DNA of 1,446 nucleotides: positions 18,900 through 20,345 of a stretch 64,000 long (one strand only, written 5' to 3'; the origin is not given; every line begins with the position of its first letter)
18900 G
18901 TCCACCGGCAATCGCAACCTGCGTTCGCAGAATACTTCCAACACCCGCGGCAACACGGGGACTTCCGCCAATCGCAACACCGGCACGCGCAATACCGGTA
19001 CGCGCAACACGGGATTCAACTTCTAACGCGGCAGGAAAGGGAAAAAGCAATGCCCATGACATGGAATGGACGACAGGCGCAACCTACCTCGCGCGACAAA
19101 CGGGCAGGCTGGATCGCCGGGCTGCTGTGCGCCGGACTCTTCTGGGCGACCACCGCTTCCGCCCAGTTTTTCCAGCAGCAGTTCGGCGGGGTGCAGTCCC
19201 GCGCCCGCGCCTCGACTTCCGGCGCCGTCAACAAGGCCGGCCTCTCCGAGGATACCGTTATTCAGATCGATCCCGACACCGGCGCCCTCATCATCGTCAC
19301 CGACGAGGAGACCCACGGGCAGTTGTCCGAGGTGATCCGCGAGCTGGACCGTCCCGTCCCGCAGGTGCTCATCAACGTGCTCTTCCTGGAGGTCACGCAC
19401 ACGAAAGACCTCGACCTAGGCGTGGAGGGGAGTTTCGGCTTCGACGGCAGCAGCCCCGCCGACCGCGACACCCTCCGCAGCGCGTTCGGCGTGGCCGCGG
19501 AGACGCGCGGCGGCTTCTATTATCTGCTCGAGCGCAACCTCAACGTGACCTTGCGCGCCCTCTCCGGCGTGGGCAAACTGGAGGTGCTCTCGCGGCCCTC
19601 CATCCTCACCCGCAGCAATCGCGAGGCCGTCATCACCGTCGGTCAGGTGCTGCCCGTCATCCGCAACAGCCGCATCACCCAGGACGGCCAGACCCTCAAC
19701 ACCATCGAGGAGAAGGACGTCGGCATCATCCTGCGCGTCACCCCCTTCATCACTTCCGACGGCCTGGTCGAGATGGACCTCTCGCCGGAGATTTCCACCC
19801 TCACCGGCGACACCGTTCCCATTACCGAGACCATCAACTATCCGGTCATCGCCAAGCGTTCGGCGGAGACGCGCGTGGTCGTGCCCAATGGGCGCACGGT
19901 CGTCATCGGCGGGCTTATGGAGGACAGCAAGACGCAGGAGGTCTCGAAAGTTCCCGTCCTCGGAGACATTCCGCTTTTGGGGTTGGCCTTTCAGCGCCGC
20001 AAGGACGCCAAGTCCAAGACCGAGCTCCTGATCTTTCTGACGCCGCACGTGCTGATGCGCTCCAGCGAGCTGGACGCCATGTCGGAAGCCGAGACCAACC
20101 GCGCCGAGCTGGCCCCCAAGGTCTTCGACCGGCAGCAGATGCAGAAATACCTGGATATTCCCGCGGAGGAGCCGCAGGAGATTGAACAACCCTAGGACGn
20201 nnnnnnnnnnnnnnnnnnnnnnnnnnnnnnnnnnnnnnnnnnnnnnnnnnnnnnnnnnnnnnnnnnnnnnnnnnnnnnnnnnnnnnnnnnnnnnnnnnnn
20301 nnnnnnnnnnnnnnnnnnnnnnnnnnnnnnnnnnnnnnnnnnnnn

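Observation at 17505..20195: Secretin split into two ORFs: an N-domain gene ending in an NTG(T/S)RN low-complexity tail, then a separate secretin-domain gene with its own signal peptide and ribosome-binding site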

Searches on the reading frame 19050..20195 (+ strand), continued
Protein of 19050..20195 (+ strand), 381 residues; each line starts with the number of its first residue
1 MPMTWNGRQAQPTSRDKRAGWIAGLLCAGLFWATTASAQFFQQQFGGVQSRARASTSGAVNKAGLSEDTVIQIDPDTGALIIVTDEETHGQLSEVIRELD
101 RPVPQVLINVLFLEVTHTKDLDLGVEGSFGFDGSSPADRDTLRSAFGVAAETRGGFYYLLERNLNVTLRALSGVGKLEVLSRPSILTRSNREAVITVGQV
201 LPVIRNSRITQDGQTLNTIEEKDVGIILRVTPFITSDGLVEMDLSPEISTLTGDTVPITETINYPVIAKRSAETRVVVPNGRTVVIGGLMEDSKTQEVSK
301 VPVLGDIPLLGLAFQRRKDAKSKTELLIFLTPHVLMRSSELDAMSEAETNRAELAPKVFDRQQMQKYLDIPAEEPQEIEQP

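Call 66: fold_search(model_id=the predicted structure, library=pdb)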
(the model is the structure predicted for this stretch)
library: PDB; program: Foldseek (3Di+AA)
matches with E <= 10: 786; with E <= 0.001: 40
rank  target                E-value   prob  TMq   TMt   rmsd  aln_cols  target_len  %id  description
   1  5zdh_A                1.9e-17  1.00  0.43  0.34  20.4       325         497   26  CryoEM structure of ETEC Pilotin-Secretin AspS-GspD complex (released 2018-04-18)
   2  6hcg_A                1.6e-16  1.00  0.42  0.29  17.7       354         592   23  Klebsiella pneumoniae type II secretion system outer membrane complex. PulD, PulS and PulC HR domain. (released 2019-11-27)
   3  6i1x_A                2.1e-16  1.00  0.44  0.35  17.7       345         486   25  Aeromonas hydrophila ExeD (released 2019-04-10)
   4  5wq7_A                3.6e-16  1.00  0.44  0.36  17.5       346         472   24  CryoEM structure of type II secretion system secretin GspD in E.coli K12 (released 2016-12-28)
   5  6w6m_A                4.9e-16  1.00  0.40  0.37  19.9       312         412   27  Single particle cryoEM structure of V. cholerae Type IV competence pilus secretin PilQ (released 2020-10-14)
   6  5w68_A                6.7e-16  1.00  0.42  0.46  19.4       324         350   26  Type II secretin from Enteropathogenic Escherichia coli - GspD (released 2017-11-15)
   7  5wln_A                1.1e-15  1.00  0.42  0.41  15.9       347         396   26  Cryo-EM structure of the T2SS secretin XcpQ from Pseudomonas aeruginosa (released 2017-10-25)
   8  6pee_A                2.0e-15  1.00  0.38  0.41  17.1       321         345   19  InvG secretin domain beta-barrel from Salmonella SPI-1 injectisome NC-base (released 2019-10-23)
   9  6q14_A                2.0e-15  1.00  0.38  0.31  17.1       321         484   19  Structure of the Salmonella SPI-1 injectisome NC-base (released 2019-10-23)
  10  6q14_B                2.0e-15  1.00  0.38  0.31  17.1       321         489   19  Structure of the Salmonella SPI-1 injectisome NC-base (released 2019-10-23)
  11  9k8v_A                2.1e-15  1.00  0.43  0.44  22.0       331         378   25  Cryo-EM structure of the Type II secretion system protein from Vibrio cholerae (released 2025-10-29)
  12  8jvb_A                2.4e-15  1.00  0.36  0.38  26.6       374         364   18  Cryo-EM structure of the Type II secretion system protein from Acidithiobacillus caldus (released 2024-07-03)
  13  9wfd_A                5.0e-15  1.00  0.36  0.33  27.0       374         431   17  Cryo-EM structure of the Type II secretion system protein from Acidithiobacillus caldus (released 2025-11-19)
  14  5wq8_A                5.6e-15  1.00  0.43  0.34  20.6       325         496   23  CryoEM structure of type II secretion system secretin GspD in Vibrio cholerae (released 2016-12-28)
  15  5tcq_A                1.4e-14  1.00  0.39  0.43  16.3       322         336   20  Near-atomic resolution cryo-EM structure of the Salmonella SPI-1 type III secretion injectisome secretin InvG (released 2016-12-21)
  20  8odn_A                1.8e-13  1.00  0.28  0.41  19.5       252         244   23  RcpA-TadD with C13 symmetry from the Pseudomonas aeruginosa Tight Adherence Secretion System (released 2023-09-27)
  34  7ofh_A                4.6e-12  1.00  0.37  0.57  11.7       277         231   19  CryoEM structure of the outer membrane secretin pore pIV from the f1 filamentous bacteriophage. (released 2021-11-03)
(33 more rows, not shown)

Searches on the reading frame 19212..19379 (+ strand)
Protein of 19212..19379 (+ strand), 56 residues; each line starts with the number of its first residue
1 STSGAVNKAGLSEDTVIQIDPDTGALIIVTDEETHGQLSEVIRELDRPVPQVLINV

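Call 30: search_protein_families(library=pfam, proteins=[window:19212-19379:+], max_evalue=10)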
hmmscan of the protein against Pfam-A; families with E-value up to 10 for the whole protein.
seq(56 aa): 3 families
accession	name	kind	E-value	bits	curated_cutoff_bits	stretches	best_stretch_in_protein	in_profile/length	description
PF03958.22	Secretin_N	-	2.7e-07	31.1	28.2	1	9-51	27-69/69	Bacterial type II/III secretion system short domain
PF21382.2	IntS9_C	-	0.11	13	27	1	12-41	35-64/71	Integrator IntS9, C-terminal domain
PF16256.10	DUF4911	-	0.12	13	29.3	1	17-47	25-55/57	Domain of unknown function (DUF4911)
